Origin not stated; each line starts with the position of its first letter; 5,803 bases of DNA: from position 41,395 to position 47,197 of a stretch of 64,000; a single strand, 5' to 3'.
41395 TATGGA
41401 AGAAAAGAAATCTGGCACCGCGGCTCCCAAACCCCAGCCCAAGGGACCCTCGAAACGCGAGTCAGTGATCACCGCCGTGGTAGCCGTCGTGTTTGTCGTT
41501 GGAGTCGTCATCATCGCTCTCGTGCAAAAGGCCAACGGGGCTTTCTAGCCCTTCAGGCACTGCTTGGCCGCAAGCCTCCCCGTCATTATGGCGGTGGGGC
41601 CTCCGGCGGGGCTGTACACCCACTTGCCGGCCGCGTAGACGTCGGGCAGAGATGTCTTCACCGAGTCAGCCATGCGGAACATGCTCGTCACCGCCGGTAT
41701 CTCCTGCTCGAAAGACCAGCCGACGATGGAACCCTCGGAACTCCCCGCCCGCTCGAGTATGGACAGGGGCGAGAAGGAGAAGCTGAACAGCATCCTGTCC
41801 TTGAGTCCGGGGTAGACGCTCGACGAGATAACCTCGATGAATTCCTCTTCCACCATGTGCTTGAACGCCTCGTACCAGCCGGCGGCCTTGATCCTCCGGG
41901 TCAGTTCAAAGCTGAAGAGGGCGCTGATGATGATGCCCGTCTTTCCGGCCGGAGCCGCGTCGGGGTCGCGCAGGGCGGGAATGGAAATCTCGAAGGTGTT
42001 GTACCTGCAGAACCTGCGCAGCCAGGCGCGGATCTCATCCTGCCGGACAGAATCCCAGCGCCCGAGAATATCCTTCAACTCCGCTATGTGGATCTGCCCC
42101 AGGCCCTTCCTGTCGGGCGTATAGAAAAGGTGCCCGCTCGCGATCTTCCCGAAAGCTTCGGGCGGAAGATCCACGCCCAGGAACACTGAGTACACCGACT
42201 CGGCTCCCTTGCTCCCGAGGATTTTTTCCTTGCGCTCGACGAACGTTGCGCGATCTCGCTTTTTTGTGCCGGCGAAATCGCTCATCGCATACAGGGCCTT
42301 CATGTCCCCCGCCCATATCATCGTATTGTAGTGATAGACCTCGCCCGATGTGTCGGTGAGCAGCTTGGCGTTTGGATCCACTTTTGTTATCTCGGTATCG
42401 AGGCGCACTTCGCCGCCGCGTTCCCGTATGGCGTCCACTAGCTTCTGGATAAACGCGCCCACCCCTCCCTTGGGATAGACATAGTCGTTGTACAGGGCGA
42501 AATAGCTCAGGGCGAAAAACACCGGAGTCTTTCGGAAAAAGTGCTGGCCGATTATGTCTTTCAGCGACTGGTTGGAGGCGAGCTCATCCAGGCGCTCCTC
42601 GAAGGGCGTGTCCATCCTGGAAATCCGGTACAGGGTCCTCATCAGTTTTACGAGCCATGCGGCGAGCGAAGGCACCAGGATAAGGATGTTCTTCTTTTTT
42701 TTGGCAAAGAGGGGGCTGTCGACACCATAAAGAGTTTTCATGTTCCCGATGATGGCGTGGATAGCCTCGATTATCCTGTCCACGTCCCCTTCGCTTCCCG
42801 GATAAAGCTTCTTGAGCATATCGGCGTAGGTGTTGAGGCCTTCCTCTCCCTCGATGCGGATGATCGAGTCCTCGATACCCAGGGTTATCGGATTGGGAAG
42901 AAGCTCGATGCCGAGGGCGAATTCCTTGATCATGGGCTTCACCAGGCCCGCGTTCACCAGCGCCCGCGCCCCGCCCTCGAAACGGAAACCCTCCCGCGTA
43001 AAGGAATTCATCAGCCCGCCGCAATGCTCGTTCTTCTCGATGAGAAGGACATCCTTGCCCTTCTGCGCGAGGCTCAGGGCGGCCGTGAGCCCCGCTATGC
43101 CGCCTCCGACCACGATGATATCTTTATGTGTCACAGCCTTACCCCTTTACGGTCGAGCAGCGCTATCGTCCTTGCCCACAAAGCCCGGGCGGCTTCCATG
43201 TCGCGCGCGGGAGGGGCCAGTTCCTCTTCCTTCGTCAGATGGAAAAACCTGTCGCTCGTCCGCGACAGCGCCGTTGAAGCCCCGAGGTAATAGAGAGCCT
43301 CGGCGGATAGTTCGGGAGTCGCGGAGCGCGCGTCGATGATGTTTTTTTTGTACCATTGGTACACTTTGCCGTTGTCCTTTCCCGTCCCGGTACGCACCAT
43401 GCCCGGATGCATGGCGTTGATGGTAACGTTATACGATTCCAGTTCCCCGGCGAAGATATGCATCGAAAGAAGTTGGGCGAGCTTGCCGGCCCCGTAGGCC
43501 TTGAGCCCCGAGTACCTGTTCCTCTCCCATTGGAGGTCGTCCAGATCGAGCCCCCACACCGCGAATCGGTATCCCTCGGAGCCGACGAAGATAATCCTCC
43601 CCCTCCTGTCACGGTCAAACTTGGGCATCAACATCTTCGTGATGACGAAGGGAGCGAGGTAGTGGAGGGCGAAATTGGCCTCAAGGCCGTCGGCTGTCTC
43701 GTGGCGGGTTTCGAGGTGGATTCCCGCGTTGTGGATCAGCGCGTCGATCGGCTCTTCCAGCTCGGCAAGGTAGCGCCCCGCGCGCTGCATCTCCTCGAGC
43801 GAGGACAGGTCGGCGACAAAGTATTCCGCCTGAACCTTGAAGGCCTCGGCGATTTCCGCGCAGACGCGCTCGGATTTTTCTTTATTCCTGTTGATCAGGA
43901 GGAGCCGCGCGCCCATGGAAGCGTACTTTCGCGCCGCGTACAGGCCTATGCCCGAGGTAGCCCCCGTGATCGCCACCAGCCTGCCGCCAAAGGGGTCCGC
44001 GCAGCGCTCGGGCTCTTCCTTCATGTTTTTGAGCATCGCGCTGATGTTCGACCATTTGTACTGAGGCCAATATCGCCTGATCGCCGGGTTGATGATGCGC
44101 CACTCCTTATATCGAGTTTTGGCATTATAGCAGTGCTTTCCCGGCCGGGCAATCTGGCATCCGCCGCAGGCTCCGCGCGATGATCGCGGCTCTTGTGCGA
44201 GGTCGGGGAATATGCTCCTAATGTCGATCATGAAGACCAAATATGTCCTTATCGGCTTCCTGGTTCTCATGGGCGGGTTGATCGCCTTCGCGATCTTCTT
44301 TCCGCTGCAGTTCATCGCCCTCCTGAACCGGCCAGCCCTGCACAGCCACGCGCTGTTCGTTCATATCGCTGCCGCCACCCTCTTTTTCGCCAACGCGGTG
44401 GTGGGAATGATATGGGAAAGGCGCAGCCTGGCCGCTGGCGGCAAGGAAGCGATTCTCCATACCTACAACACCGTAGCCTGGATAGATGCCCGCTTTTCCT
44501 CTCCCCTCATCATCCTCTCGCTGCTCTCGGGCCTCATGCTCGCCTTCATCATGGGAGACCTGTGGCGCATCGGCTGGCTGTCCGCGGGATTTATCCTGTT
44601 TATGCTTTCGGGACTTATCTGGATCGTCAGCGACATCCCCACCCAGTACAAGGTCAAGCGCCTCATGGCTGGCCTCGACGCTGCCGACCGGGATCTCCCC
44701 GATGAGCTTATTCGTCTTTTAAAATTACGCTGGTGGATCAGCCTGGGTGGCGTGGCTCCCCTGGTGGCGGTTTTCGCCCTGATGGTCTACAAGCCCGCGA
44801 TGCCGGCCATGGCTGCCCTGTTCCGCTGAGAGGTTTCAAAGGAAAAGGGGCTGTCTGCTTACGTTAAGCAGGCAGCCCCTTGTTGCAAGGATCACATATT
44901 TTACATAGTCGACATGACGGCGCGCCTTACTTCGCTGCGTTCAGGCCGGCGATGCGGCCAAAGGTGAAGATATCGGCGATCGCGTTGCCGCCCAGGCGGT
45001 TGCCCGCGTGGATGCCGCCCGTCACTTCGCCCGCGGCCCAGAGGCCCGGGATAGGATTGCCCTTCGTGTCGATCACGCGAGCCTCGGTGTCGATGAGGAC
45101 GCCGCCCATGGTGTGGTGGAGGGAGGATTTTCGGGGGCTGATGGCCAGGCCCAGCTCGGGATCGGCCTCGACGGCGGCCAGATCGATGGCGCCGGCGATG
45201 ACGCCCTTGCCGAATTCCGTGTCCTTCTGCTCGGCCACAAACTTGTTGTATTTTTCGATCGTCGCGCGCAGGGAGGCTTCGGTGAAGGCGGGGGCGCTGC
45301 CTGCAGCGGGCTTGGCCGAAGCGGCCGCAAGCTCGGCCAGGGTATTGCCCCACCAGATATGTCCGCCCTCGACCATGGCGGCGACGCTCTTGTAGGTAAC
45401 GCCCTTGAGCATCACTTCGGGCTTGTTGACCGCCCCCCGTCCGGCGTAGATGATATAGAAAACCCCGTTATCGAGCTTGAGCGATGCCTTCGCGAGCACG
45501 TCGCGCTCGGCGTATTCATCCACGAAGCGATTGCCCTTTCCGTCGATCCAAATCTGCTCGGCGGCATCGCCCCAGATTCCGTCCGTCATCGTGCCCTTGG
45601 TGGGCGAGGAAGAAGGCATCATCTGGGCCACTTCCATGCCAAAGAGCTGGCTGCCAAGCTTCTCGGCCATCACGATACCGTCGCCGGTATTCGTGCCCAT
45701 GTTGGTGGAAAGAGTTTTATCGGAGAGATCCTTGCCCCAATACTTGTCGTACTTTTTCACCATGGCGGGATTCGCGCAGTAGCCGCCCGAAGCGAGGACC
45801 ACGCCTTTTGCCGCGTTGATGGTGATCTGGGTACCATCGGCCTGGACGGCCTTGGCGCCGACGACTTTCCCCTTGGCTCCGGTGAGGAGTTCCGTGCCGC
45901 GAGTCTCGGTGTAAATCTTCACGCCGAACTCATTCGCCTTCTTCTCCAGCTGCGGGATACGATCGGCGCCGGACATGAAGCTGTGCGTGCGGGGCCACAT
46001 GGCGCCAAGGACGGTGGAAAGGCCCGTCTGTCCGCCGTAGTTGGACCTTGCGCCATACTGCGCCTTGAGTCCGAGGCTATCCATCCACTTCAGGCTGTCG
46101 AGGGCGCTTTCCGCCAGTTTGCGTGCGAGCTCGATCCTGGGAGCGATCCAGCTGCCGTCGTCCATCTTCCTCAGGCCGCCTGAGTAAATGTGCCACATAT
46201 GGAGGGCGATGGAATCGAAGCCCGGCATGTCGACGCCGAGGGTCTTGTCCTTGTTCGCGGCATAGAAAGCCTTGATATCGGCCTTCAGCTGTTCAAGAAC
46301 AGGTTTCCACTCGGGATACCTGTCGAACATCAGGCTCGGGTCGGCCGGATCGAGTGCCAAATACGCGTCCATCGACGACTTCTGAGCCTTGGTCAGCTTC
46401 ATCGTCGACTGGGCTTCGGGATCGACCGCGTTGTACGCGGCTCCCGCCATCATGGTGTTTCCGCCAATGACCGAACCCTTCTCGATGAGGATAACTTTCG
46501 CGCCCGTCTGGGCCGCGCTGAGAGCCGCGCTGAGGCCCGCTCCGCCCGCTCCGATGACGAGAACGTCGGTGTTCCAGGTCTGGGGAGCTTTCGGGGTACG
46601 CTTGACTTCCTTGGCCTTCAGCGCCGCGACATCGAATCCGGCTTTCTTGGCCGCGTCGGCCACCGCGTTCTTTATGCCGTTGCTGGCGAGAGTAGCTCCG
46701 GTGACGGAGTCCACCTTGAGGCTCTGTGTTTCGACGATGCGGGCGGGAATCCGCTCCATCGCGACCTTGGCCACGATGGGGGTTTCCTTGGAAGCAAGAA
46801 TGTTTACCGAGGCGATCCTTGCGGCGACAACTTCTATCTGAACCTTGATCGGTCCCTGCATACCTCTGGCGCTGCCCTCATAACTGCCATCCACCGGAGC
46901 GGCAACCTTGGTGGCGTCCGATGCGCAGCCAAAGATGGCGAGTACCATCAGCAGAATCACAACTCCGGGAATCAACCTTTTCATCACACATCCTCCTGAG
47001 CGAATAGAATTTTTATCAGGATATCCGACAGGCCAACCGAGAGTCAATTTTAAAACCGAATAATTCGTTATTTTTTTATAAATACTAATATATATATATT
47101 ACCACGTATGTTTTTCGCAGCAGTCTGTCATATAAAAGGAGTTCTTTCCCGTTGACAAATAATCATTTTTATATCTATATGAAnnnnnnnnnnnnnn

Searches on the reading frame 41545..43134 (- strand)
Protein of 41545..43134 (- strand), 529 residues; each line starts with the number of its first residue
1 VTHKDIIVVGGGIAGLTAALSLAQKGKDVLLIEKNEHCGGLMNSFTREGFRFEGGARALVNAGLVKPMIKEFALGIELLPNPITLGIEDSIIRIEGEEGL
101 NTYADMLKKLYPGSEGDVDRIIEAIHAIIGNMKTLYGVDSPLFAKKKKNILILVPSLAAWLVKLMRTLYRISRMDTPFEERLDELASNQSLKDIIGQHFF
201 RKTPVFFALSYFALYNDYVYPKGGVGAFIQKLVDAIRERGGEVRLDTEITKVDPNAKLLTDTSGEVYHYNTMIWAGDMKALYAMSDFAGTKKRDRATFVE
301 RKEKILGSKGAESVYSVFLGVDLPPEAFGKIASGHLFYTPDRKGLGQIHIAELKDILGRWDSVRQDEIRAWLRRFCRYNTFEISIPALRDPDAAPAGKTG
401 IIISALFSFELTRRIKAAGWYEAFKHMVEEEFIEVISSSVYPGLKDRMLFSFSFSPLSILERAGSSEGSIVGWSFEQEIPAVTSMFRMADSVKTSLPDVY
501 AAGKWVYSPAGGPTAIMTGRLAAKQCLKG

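Call 68: search_protein_families(library=pfam, proteins=[window:41545-43134:-], max_evalue=0.0001)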
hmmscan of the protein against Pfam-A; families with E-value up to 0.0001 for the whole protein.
window:41545-43134:- (529 aa): 12 families
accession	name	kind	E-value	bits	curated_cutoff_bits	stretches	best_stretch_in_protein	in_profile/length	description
PF01593.30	Amino_oxidase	-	1.8e-17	64.2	19.8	1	13-325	1-295/443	Flavin containing amine oxidoreductase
PF13450.12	NAD_binding_8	-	2.4e-16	60.2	21.9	1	8-70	1-66/68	NAD(P)-binding Rossmann-like domain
PF01266.30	DAO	-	2.6e-14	54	27.9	1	5-39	1-35/353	FAD dependent oxidoreductase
PF12831.13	FAD_oxidored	-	1.4e-11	44.8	27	1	5-44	1-40/416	FAD dependent oxidoreductase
PF07992.20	Pyr_redox_2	-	3.7e-11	43.4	26.1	1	4-39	1-36/291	Pyridine nucleotide-disulphide oxidoreductase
PF00890.30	FAD_binding_2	-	5.8e-10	39.4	20.4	1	5-45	1-39/414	FAD binding domain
PF03486.20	HI0933_like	-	7e-08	32.6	50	1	5-39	2-36/244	HI0933-like protein Rossmann domain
PF01134.28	GIDA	-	3.9e-06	26.6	22.1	1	5-40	1-37/391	Glucose inhibited division protein A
PF00070.33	Pyr_redox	-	2.6e-05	25.1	22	0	6-38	2-34/82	Pyridine nucleotide-disulphide oxidoreductase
PF01494.25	FAD_binding_3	-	2.6e-05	24.1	22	1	5-37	3-35/349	FAD binding domain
PF01946.23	Thi4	-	5.8e-05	22.9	26.2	1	3-40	17-55/235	Thi4 family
PF13738.12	Pyr_redox_3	-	7.1e-05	22.6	30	0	7-38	1-33/305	Pyridine nucleotide-disulphide oxidoreductase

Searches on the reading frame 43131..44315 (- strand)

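Call 68: search_protein_families(library=pfam, proteins=[window:43131-44315:-], max_evalue=0.0001)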
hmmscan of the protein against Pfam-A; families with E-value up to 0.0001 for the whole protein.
window:43131-44315:- (394 aa): 3 families
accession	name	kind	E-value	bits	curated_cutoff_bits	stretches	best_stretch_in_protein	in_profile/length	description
PF00106.31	adh_short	-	2.2e-33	115.8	26.6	2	113-247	2-137/195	short chain dehydrogenase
PF13561.12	adh_short_C2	-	5.6e-22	78.9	27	1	118-345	1-217/236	Enoyl-(Acyl carrier protein) reductase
PF08659.16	KR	-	8.1e-08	32.8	22.6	1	115-200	4-92/180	KR domain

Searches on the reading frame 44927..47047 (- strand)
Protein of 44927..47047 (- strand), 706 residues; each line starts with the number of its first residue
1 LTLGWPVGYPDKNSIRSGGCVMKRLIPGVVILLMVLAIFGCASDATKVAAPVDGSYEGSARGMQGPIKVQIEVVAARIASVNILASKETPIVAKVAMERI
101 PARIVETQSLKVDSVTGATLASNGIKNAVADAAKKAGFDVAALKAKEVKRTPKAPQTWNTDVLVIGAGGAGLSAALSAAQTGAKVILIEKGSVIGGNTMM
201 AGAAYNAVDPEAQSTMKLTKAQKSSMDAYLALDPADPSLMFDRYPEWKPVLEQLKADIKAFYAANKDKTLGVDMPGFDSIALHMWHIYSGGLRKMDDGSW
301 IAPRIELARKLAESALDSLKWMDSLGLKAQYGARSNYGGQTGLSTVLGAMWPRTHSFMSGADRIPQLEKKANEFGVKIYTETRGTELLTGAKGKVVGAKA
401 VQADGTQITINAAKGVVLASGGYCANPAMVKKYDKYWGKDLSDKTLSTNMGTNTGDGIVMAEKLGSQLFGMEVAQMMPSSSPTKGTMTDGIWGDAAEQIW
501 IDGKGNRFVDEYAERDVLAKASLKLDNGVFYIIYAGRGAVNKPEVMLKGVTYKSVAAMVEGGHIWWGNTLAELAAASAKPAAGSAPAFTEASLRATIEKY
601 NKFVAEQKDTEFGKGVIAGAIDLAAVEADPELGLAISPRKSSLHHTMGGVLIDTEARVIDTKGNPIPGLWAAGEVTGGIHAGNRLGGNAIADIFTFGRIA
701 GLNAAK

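Call 68: search_protein_families(library=pfam, proteins=[window:44927-47047:-], max_evalue=0.0001)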
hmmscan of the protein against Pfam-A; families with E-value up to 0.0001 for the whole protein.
window:44927-47047:- (706 aa): 10 families
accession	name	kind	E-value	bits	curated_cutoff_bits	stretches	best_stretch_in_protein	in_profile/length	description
PF00890.30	FAD_binding_2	-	1.8e-54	185.9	20.4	2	278-689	58-413/414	FAD binding domain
PF01266.30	DAO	-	3.8e-14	53.4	27.9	1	161-425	1-207/353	FAD dependent oxidoreductase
PF04205.19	FMN_bind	-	2.7e-13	50.8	22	1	62-133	1-76/77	FMN-binding domain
PF03486.20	HI0933_like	-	1.6e-12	47.8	50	1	161-204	2-45/244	HI0933-like protein Rossmann domain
PF07992.20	Pyr_redox_2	-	7.8e-12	45.6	26.1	1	161-217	2-58/291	Pyridine nucleotide-disulphide oxidoreductase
PF12831.13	FAD_oxidored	-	3.5e-10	40.2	27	1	161-202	1-42/416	FAD dependent oxidoreductase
PF01946.23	Thi4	-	1.3e-07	31.5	26.2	1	159-208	17-67/235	Thi4 family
PF13450.12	NAD_binding_8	-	9.4e-07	29.5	21.9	1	164-198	1-35/68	NAD(P)-binding Rossmann-like domain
PF01134.28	GIDA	-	3.8e-05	23.4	22.1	1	161-193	1-29/391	Glucose inhibited division protein A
PF01494.25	FAD_binding_3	-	8e-05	22.5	22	0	160-191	2-33/349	FAD binding domain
